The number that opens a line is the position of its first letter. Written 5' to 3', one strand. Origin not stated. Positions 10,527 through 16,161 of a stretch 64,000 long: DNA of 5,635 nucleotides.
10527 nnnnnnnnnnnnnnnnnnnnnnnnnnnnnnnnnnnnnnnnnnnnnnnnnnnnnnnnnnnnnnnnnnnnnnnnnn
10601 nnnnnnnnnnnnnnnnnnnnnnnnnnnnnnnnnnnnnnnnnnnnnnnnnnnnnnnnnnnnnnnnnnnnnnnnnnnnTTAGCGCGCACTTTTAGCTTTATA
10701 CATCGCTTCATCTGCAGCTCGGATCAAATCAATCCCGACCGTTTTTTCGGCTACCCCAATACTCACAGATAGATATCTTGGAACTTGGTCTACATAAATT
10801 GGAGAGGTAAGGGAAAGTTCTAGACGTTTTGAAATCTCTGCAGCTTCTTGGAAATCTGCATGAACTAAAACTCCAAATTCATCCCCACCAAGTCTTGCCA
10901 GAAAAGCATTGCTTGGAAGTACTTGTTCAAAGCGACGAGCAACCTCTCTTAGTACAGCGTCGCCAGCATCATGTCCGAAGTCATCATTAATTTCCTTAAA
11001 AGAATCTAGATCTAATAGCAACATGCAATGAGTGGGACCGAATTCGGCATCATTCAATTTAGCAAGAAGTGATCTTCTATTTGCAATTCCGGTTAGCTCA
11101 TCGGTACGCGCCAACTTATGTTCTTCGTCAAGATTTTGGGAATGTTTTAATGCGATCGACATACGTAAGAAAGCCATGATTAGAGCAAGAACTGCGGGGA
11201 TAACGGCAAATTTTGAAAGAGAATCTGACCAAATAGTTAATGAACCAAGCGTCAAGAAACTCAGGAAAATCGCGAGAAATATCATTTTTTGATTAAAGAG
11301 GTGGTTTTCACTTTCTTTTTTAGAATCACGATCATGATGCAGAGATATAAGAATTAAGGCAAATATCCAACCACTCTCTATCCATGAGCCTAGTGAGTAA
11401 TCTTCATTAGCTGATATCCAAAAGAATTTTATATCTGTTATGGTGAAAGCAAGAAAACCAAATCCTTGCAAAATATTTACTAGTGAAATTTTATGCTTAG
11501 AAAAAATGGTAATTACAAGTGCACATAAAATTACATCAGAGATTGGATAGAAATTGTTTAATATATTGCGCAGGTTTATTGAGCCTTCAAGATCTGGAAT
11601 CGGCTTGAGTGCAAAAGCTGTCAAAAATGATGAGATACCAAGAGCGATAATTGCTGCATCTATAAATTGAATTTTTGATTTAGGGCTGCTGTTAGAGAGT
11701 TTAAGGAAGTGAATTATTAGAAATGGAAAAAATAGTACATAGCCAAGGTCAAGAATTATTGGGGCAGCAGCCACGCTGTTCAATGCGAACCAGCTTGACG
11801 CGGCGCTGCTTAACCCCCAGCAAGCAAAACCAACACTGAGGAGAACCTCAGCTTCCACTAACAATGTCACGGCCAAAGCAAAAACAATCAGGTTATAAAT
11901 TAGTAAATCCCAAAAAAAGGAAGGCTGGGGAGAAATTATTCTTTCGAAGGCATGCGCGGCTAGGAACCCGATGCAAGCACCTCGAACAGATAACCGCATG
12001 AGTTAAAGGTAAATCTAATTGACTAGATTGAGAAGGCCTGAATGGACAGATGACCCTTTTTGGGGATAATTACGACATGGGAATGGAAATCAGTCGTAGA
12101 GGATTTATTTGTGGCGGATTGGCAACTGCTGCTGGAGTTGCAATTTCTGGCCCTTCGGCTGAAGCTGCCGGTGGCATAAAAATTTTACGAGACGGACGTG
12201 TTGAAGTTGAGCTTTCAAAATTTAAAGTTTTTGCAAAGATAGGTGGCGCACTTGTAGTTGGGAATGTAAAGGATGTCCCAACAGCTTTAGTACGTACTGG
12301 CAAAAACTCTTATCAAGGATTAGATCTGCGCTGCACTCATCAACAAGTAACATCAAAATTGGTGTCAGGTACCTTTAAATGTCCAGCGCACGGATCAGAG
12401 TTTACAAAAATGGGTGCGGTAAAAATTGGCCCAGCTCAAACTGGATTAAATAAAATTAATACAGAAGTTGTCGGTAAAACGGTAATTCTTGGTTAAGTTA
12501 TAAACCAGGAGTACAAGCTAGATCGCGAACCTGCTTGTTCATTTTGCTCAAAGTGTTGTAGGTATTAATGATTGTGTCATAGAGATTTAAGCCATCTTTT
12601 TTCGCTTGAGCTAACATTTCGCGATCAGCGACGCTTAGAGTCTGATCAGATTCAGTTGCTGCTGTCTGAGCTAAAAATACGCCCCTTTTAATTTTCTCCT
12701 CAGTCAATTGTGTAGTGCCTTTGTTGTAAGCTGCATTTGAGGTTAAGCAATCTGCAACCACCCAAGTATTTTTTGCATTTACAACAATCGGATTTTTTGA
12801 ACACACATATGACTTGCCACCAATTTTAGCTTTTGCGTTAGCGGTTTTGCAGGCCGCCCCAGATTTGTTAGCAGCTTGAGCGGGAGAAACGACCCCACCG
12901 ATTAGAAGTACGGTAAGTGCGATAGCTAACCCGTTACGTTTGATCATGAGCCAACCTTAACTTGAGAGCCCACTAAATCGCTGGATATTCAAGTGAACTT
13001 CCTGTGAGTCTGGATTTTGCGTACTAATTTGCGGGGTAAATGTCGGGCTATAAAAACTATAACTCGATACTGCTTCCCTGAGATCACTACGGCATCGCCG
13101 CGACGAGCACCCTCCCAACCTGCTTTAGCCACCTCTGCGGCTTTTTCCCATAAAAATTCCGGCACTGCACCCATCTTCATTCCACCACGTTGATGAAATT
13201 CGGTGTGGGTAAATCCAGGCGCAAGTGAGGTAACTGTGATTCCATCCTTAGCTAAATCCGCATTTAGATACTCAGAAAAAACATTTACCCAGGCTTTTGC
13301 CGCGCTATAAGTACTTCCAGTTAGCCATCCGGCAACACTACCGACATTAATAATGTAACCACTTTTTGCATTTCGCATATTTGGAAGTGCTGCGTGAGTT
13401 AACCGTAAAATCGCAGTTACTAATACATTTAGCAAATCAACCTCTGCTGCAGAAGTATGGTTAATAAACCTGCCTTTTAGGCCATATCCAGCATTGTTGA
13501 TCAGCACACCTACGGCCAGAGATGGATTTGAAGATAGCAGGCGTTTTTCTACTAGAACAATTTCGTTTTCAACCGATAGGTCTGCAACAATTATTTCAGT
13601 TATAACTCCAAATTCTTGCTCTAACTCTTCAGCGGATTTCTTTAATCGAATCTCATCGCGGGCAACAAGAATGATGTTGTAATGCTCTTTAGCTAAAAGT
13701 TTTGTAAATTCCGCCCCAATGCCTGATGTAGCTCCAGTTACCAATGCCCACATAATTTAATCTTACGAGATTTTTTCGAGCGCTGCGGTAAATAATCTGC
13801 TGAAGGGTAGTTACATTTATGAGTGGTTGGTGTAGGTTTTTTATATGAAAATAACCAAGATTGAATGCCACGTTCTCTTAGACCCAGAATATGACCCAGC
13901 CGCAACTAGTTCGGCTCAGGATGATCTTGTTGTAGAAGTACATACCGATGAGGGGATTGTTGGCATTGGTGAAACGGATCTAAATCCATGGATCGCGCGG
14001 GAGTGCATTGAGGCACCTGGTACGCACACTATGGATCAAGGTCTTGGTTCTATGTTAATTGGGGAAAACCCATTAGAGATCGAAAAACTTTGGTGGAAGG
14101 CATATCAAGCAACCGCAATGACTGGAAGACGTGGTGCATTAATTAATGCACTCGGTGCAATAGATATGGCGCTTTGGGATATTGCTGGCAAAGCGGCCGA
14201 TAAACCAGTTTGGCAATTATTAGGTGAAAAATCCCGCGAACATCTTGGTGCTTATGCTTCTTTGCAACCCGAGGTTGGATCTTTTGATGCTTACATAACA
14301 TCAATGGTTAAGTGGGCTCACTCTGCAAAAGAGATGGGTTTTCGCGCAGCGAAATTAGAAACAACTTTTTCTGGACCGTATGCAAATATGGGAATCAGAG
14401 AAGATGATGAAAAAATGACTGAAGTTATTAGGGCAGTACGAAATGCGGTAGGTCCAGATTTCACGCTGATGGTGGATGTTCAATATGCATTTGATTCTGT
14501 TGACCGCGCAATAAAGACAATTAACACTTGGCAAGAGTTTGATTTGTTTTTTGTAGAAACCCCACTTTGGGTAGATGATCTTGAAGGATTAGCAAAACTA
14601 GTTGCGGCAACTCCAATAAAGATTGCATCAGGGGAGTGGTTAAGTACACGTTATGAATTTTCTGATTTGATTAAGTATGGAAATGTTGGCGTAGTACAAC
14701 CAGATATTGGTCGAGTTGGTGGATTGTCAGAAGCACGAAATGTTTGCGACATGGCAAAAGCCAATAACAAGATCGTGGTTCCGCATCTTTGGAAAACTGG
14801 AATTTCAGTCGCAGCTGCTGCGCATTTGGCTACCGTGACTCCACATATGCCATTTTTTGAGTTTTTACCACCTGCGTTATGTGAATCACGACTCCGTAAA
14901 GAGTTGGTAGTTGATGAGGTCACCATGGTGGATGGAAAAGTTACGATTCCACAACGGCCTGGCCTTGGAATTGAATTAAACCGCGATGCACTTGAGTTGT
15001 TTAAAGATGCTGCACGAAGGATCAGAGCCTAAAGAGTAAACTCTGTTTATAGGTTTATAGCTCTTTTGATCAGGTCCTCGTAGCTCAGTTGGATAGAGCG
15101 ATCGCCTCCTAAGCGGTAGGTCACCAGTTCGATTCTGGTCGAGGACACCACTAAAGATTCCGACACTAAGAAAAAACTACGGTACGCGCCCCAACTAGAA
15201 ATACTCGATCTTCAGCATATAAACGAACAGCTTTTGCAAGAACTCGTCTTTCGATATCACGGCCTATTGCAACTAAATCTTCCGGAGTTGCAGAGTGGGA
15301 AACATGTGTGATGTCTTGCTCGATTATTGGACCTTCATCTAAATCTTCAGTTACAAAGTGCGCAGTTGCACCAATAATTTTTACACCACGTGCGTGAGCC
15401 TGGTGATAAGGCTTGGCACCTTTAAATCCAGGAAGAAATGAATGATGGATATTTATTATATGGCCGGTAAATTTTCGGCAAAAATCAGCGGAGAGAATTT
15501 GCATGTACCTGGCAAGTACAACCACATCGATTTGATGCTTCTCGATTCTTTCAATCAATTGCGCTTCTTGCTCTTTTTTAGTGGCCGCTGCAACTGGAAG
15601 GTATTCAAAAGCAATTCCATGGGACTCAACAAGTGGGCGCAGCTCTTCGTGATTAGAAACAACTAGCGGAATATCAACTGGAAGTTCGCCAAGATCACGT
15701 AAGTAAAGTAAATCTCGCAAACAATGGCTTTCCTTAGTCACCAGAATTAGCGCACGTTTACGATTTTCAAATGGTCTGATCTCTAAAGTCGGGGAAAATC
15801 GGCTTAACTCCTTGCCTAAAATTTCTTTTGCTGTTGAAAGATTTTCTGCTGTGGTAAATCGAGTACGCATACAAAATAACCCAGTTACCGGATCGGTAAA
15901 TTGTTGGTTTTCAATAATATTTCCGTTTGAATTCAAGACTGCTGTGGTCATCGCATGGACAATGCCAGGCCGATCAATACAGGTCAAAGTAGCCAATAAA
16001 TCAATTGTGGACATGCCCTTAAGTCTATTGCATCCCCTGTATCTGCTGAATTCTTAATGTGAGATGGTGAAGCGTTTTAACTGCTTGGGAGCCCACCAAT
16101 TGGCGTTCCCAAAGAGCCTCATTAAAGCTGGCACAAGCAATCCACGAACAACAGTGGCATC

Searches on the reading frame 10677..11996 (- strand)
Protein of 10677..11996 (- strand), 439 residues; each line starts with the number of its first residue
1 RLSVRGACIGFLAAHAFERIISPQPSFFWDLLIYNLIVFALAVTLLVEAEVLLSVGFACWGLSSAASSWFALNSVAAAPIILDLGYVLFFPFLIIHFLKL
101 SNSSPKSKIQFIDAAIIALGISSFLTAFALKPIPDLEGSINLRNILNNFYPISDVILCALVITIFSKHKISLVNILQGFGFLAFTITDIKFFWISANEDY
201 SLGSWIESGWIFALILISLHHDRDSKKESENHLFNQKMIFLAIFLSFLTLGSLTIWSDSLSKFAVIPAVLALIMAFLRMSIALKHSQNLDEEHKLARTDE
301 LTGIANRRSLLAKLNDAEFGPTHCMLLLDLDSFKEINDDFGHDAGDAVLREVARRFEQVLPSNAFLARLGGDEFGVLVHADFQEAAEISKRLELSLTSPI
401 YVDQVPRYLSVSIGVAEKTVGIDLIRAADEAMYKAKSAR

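Call 30: search_protein_families(library=pfam, proteins=[window:10677-11996:-], max_evalue=0.00001)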
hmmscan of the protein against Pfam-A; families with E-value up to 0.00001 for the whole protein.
window:10677-11996:- (439 aa): 1 family
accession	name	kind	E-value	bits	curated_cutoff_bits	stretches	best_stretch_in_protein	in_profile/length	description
PF00990.26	GGDEF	-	4.4e-32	111.5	23.8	1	297-438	2-157/161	Diguanylate cyclase, GGDEF domain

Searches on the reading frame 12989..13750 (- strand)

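Call 30: search_protein_families(library=pfam, proteins=[window:12989-13750:-], max_evalue=0.00001)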
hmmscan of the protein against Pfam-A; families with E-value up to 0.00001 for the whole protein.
window:12989-13750:- (253 aa): 3 families
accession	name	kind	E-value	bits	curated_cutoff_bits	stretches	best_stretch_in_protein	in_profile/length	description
PF00106.31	adh_short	-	2.3e-37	128.8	26.6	1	1-187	2-188/195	short chain dehydrogenase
PF13561.12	adh_short_C2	-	8.7e-23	81.6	27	1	6-186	1-181/236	Enoyl-(Acyl carrier protein) reductase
PF08659.16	KR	-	3.5e-09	37.3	22.6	1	2-177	3-174/180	KR domain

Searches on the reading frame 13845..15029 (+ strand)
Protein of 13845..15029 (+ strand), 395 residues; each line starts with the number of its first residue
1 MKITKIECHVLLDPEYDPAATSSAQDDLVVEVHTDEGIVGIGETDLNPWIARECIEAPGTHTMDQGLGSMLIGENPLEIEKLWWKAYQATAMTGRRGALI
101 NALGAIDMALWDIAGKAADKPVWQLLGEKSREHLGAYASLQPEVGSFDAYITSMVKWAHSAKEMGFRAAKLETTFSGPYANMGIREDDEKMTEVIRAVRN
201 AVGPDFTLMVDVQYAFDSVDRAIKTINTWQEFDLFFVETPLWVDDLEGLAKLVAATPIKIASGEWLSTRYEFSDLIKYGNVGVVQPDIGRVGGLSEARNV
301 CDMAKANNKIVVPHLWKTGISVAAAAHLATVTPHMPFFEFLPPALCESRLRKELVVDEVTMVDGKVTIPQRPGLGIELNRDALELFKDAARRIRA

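Call 30: search_protein_families(library=pfam, proteins=[window:13845-15029:+], max_evalue=0.00001)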
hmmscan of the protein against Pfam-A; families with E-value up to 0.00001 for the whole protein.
window:13845-15029:+ (395 aa): 2 families
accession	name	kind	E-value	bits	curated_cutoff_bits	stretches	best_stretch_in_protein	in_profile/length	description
PF13378.12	MR_MLE_C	-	8.4e-54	183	29.4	1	154-382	2-219/219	Enolase C-terminal domain-like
PF02746.21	MR_MLE_N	-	4.8e-19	69.1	22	1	20-127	21-117/117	Mandelate racemase / muconate lactonizing enzyme, N-terminal domain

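Call 32: search_protein_families(library=ncbifam, proteins=[window:13845-15029:+], max_evalue=1e-10)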
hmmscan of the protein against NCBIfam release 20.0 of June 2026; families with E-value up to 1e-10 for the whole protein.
window:13845-15029:+ (395 aa): 12 families
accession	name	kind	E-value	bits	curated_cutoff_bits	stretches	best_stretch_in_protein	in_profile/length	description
NF010624.0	PRK14017.1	equivalog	1.3e-54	185.8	311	1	28-390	16-364/382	galactonate dehydratase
NF011968.0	PRK15440.1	equivalog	1.9e-51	175.2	393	1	27-382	59-387/395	L-rhamnonate dehydratase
NF040790.2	glucon_galact_dh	equivalog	8.4e-50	169.7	750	1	1-387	1-370/390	bifunctional D-gluconate/D-galactonate dehydratase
NF040866.1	AraD_Arch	equivalog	3.5e-49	167.8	650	1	27-387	34-370/372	arabinonate dehydratase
NF047820.1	TalGalacDh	equivalog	8.8e-48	163.1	500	1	28-384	39-362/371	L-talarate/galactarate dehydratase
NF043051.1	ManoateDhtManD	equivalog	4.2e-41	141.1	550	2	22-192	12-169/403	D-mannonate dehydratase ManD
NF011654.0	PRK15072.1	subfamily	7e-38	130.5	430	2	21-191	11-168/404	D-galactonate dehydratase family protein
TIGR02534.1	mucon_cyclo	subfamily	1.1e-30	107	334.95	1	19-387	21-366/368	muconate/chloromuconate family cycloisomerase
NF043002.1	HProlDhtase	equivalog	1e-21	77.2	500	1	25-383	31-359/366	cis-3-hydroxy-L-proline dehydratase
TIGR01928.1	menC_lowGC_arch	equivalog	4.2e-18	65.5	200.65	1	19-331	15-299/325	o-succinylbenzoate synthase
NF042940.1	racemase_DgcA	equivalog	2.6e-13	49.9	400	1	102-331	84-287/323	N-acetyl-D-Glu racemase DgcA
NF041118.1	A_G_epim_Thtga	equivalog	5.4e-13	48.8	500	1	20-338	24-315/341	L-Ala-D/L-Glu epimerase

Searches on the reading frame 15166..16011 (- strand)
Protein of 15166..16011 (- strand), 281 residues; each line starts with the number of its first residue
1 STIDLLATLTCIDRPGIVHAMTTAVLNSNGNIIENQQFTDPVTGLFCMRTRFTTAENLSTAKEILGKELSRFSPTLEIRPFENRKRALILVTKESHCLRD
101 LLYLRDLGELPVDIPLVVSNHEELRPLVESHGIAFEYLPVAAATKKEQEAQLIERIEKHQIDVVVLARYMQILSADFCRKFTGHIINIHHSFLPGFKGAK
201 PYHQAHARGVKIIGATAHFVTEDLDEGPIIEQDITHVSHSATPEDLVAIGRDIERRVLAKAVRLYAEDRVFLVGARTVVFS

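Call 30: search_protein_families(library=pfam, proteins=[window:15166-16011:-], max_evalue=0.00001)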
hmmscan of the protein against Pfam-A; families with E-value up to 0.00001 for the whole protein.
window:15166-16011:- (281 aa): 1 family
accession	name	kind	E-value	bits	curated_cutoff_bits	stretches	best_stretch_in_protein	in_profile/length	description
PF00551.24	Formyl_trans_N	-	4.5e-40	137.8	26.1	1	85-262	1-181/181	Formyl transferase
